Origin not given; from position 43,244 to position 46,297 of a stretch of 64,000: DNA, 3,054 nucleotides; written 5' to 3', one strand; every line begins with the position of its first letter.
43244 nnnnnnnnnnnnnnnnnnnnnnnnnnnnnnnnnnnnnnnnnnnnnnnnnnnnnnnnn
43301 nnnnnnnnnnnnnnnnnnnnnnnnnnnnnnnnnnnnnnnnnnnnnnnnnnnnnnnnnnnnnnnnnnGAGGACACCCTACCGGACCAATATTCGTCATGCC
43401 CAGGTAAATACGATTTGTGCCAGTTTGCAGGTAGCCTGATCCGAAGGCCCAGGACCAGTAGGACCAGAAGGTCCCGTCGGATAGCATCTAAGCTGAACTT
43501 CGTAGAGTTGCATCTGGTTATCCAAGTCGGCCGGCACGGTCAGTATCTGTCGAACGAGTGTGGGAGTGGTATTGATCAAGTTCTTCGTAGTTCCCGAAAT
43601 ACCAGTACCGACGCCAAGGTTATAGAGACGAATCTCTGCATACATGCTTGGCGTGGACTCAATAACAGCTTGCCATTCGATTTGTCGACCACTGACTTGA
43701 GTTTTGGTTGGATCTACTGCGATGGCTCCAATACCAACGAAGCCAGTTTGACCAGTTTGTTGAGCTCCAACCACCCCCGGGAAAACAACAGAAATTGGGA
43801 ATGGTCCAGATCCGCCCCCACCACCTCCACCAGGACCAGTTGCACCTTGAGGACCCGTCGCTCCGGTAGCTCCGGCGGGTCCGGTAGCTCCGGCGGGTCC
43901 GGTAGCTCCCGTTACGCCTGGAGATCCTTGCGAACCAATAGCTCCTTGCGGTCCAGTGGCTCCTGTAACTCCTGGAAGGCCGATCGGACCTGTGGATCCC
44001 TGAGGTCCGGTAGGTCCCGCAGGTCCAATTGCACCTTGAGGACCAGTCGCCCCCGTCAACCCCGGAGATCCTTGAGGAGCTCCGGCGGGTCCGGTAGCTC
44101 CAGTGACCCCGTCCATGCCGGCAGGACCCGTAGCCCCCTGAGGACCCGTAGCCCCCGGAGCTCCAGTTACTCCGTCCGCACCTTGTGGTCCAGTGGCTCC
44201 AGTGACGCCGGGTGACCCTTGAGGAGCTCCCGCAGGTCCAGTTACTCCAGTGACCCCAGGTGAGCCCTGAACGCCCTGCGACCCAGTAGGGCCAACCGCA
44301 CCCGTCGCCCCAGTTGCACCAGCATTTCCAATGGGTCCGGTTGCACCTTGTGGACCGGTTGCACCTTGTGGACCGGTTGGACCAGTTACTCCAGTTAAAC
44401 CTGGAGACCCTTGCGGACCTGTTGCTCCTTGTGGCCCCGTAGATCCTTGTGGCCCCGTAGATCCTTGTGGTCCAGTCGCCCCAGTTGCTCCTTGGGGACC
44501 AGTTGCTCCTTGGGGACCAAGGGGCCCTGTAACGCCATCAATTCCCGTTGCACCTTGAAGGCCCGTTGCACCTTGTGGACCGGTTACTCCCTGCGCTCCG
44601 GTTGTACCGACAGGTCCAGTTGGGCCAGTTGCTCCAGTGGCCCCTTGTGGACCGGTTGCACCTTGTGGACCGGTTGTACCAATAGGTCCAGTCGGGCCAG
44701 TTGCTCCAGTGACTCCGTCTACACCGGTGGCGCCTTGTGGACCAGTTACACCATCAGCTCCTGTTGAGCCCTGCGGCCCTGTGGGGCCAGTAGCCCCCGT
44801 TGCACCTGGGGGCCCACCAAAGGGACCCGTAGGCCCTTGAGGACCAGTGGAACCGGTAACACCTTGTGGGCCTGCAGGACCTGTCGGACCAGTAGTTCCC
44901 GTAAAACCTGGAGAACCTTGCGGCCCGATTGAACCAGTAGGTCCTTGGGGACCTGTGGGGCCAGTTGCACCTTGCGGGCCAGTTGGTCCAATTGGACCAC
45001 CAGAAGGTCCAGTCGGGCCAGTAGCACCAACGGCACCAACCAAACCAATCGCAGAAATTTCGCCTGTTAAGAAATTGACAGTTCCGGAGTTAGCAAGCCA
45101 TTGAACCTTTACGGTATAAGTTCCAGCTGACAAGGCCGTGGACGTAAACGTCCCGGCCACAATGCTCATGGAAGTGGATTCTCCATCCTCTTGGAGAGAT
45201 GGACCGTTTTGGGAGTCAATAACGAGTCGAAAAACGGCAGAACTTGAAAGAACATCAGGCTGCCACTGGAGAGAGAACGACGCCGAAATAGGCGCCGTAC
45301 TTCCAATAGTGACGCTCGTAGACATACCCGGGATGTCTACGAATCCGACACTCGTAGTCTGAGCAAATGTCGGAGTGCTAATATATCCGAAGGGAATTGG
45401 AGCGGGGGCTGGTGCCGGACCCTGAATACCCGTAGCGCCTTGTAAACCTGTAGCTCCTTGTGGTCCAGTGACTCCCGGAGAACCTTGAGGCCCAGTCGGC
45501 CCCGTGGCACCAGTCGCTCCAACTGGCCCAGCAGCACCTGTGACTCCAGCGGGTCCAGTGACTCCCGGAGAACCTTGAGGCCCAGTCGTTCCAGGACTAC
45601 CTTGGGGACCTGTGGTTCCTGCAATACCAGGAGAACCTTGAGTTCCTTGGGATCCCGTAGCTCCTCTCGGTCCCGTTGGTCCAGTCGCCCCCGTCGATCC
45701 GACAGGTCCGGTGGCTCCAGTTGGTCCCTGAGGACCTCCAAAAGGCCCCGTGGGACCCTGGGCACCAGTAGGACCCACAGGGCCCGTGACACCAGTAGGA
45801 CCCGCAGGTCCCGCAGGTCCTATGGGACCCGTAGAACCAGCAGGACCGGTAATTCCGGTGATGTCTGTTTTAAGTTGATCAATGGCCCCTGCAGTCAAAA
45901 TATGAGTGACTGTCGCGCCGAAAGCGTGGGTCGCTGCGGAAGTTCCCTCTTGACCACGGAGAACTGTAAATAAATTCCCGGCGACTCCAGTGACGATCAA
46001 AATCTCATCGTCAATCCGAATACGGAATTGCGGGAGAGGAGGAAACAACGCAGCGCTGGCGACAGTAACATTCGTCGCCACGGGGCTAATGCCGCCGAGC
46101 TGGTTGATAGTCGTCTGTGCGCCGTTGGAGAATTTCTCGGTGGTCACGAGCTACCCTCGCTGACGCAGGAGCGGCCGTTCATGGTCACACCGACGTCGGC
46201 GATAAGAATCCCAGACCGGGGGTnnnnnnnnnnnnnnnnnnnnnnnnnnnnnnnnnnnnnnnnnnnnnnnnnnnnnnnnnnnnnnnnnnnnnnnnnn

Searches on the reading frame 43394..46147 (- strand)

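Call 7: search_protein_families(library=pfam, proteins=[window:43394-46147:-], max_evalue=0.01)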
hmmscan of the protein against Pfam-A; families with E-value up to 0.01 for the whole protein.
window:43394-46147:- (917 aa): 1 family
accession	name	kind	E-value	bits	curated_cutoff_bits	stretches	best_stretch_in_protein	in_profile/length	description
PF01391.23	Collagen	-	5.1e-70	231.6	27.2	9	186-244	1-59/60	Collagen triple helix repeat (20 copies)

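Call 48: search_protein_families(library=phrogs, proteins=[window:43394-46147:-], max_evalue=0.01)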
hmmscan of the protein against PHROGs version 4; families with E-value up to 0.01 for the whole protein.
window:43394-46147:- (917 aa): 38 families (the best 25 are shown)
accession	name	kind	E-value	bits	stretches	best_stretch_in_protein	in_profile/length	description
phrog_6320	-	tail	4.6e-118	397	6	445-569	89-213/745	tail fiber protein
phrog_5073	-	tail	1.9e-116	391.2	7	369-479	256-364/519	tail fiber protein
phrog_819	-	tail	1e-91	309.6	6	445-630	508-730/1024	tail protein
phrog_3420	-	unknown function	6.5e-73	246.7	4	520-803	90-367/929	-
phrog_8745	-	tail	1.8e-71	242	7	514-610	1386-1482/1803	tail fiber protein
phrog_366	-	tail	1.2e-66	227.1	8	167-276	308-388/474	tail fiber protein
phrog_28263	-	tail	3.6e-64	217.7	3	324-622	551-848/1400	tail fiber protein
phrog_29268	-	unknown function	1.5e-62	212.7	6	213-492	288-537/653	-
phrog_1806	-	tail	5.7e-57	194.1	6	409-538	110-236/276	collagen like minor tail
phrog_18350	-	tail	1.1e-48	167.1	9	474-590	95-208/253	tail fiber protein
phrog_10972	-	tail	1.2e-45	157.4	9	534-601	156-223/343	tail fiber protein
phrog_30509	-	tail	3.8e-43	148.4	8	458-528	43-113/254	collagen like minor tail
phrog_36982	-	unknown function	4.1e-42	145.1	4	448-565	559-673/944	-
phrog_1658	-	unknown function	6.1e-41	141.7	7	97-162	42-106/239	-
phrog_38806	-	unknown function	2.3e-39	136.5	8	91-183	57-151/285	-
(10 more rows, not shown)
